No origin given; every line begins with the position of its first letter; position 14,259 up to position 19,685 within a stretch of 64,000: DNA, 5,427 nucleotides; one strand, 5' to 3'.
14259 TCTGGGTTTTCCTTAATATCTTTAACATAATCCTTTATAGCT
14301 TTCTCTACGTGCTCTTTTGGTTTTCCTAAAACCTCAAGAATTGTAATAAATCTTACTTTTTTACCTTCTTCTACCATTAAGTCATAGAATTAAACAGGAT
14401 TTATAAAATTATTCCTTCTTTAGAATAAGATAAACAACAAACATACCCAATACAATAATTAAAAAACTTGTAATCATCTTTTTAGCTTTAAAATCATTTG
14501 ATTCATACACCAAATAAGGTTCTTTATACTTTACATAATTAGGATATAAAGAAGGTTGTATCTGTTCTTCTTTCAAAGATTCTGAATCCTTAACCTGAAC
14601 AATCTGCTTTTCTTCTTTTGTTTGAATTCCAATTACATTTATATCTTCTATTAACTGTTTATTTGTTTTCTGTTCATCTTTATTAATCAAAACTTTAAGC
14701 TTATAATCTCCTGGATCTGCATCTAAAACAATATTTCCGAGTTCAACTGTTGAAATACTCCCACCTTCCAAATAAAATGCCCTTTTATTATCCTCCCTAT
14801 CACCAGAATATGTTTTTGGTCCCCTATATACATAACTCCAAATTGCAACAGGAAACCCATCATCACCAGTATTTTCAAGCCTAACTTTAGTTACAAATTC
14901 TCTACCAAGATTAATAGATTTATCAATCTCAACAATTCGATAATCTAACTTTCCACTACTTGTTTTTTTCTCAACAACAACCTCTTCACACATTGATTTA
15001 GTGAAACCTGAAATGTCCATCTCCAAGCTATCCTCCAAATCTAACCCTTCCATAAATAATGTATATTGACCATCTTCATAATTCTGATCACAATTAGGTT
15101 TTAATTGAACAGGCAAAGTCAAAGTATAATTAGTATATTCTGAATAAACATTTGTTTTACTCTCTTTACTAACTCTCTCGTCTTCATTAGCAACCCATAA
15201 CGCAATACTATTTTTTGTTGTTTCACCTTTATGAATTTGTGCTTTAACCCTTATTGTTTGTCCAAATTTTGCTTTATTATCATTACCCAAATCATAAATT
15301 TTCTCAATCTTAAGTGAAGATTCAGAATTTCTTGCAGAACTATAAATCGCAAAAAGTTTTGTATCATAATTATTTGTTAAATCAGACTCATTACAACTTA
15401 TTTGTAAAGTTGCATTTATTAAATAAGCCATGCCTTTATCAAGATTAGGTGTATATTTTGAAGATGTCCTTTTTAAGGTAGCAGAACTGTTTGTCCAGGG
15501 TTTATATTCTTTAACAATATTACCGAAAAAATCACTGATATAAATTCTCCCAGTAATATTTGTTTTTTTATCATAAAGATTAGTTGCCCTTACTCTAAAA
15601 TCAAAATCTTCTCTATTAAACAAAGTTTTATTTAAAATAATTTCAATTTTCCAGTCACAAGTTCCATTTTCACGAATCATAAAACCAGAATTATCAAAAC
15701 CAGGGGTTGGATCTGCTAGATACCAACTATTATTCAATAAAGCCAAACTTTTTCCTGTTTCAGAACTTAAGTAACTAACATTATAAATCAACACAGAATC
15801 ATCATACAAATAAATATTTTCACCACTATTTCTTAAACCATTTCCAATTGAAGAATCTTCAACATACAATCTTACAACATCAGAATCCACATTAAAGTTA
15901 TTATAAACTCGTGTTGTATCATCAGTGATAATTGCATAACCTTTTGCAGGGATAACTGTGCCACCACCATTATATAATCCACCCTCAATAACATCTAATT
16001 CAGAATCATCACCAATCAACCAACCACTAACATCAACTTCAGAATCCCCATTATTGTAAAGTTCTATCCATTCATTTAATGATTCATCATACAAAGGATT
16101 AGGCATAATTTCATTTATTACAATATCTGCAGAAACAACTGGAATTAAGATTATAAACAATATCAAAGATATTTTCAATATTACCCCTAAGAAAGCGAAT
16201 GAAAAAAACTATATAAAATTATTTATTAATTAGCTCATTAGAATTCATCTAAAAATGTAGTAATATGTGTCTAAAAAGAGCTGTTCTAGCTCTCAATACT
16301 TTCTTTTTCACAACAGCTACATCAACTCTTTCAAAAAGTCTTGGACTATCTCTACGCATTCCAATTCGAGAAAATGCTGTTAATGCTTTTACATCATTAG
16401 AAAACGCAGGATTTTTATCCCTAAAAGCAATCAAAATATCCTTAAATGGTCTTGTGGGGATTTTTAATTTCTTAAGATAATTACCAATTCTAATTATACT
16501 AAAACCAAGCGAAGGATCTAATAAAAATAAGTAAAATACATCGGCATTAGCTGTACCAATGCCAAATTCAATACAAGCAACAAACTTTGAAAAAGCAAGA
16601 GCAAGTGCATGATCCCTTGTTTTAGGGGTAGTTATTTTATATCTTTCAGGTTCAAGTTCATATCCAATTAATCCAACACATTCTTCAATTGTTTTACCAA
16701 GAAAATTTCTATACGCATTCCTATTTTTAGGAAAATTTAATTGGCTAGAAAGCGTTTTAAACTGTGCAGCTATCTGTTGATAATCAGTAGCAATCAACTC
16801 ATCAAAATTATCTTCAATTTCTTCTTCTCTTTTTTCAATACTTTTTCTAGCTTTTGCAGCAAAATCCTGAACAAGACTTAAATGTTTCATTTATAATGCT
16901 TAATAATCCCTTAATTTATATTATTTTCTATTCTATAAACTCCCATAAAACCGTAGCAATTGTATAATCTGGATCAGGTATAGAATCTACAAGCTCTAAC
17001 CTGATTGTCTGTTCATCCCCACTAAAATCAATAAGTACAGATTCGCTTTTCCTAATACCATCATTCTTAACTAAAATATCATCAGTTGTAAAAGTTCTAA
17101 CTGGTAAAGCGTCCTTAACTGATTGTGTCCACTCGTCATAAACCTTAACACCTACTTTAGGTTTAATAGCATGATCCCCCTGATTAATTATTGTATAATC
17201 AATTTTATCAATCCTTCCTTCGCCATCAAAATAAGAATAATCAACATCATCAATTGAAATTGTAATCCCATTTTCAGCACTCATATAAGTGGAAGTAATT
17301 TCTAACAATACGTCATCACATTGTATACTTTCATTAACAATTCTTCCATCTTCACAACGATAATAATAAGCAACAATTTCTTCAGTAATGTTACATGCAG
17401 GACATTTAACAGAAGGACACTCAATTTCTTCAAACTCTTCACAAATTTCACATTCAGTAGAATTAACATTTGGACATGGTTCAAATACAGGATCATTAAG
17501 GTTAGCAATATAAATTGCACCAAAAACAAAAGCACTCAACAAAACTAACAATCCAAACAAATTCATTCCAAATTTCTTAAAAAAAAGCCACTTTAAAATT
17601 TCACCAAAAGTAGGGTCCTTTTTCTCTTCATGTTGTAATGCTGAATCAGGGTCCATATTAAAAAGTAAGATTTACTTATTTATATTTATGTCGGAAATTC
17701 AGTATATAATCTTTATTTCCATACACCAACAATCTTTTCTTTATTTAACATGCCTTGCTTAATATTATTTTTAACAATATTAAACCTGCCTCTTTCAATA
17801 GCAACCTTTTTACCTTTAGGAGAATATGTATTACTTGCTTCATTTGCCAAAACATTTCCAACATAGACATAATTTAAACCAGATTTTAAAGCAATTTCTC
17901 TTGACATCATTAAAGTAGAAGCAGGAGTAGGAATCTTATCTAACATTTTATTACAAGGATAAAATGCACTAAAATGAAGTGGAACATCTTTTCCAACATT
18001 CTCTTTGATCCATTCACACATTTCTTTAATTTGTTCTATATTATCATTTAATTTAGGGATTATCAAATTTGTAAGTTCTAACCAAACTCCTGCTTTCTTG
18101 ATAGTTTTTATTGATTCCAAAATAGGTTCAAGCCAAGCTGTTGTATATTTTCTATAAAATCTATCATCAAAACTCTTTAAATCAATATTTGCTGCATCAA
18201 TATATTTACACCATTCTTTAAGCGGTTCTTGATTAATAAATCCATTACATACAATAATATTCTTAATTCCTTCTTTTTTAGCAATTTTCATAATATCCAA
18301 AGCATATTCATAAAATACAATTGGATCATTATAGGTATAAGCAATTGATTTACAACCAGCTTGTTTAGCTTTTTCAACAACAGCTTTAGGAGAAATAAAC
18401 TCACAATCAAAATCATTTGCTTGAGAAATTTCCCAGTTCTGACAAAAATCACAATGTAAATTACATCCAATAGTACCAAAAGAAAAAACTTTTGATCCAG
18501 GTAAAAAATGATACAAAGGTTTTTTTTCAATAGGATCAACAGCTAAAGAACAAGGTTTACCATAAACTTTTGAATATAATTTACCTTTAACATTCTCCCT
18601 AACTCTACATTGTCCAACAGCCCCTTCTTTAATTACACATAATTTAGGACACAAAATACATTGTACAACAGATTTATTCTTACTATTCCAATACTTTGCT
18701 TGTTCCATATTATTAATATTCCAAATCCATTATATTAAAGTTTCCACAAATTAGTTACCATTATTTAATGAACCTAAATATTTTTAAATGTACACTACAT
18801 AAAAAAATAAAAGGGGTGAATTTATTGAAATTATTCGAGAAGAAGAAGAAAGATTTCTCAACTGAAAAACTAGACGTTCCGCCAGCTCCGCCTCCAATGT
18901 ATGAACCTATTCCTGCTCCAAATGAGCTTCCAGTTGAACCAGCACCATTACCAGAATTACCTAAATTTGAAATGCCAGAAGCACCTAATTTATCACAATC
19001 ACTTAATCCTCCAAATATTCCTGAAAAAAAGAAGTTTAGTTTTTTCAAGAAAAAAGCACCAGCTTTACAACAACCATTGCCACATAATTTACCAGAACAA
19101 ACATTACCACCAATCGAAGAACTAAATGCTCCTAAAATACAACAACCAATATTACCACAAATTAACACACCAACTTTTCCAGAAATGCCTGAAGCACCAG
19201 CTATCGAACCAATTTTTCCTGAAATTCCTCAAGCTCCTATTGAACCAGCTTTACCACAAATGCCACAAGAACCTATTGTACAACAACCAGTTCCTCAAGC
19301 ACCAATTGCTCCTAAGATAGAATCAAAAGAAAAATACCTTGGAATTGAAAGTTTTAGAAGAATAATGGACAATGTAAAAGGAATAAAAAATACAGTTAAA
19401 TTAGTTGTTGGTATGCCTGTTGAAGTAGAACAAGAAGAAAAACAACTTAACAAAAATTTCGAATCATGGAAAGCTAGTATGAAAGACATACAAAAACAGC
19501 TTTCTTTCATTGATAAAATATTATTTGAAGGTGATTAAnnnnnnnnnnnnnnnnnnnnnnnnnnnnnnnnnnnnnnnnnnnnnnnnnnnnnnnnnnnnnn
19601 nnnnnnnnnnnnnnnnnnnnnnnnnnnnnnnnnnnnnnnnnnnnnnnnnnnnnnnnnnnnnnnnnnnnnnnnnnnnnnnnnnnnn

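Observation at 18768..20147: Tandem triplet of paralogous small coiled-coil genes, first with proline-rich repeat extension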

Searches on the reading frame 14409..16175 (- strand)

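Call 38: search_protein_families(library=pfam, proteins=[window:14409-16175:-], max_evalue=0.001)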
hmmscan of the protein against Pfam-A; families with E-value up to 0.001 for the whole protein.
window:14409-16175:- (588 aa): 1 family
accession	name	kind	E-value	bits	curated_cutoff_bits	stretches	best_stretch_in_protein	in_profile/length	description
PF00932.25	LTD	-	1.7e-14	54.6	34.3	1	15-135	5-107/109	Lamin Tail Domain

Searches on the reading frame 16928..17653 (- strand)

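Call 3: search_protein_families(library=pfam, proteins=[window:16928-17653:-], max_evalue=1)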
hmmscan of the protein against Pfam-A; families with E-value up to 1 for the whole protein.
window:16928-17653:- (241 aa): 1 family
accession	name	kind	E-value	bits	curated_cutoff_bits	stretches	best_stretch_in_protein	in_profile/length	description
PF16729.10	DUF5067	-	0.11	12.8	27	1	128-193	24-88/126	Domain of unknown function (DUF5067)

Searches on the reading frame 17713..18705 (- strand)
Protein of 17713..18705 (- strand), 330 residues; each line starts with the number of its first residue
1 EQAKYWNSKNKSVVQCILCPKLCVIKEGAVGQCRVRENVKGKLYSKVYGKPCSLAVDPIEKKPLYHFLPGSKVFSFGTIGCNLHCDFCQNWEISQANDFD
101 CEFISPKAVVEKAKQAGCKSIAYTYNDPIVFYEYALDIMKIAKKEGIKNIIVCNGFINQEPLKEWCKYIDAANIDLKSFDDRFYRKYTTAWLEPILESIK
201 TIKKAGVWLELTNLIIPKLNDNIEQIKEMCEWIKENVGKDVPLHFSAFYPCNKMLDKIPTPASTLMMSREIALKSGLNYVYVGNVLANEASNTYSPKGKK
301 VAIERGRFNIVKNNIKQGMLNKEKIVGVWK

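Call 3: search_protein_families(library=pfam, proteins=[window:17713-18705:-], max_evalue=1)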
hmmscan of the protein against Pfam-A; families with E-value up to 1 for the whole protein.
window:17713-18705:- (330 aa): 5 families
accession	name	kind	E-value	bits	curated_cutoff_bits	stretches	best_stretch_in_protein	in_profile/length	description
PF04055.27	Radical_SAM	-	7.5e-24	85.2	29.5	1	78-233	4-166/166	Radical SAM superfamily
PF13353.11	Fer4_12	-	0.00022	21.9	22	1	70-173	5-110/137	4Fe-4S single cluster domain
PF02811.25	PHP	-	0.0051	17.6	26.4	1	105-239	16-154/164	PHP domain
PF09101.17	Exotox-A_bind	-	0.056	13.2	20.5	1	3-63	204-265/274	Exotoxin A binding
PF08317.16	Spc7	-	0.085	12.6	34.5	1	207-249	59-101/196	Spc7 kinetochore protein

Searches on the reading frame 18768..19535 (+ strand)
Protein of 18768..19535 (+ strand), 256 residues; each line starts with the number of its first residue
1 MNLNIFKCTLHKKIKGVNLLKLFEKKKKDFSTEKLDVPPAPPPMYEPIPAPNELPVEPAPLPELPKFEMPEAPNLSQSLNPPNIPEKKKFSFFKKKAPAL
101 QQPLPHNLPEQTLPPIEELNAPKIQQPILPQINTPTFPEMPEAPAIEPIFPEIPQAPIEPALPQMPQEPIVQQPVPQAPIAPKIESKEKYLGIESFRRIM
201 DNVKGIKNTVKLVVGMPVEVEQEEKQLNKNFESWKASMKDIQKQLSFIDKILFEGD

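Call 3: search_protein_families(library=pfam, proteins=[window:18768-19535:+], max_evalue=1)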
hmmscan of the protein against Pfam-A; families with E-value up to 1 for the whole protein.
window:18768-19535:+ (256 aa): 1 family
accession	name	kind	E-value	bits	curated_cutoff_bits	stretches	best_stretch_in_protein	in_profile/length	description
PF03652.20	RuvX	-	0.24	12.2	29.2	1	196-240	40-83/134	Holliday junction resolvase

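Call 7: search_protein_families(library=ncbifam, proteins=[window:18768-19535:+], max_evalue=1)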
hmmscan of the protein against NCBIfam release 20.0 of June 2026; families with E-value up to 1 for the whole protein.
window:18768-19535:+ (256 aa): 0 families

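Call 49: search_protein_families(library=phrogs, proteins=[window:18768-19535:+], max_evalue=0.01)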
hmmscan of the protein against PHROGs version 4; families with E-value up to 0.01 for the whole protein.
window:18768-19535:+ (256 aa): 0 families

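Call 50: search_protein_families(library=padloc, proteins=[window:18768-19535:+], max_evalue=0.01)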
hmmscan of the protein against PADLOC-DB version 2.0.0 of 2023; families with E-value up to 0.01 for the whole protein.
window:18768-19535:+ (256 aa): 0 families
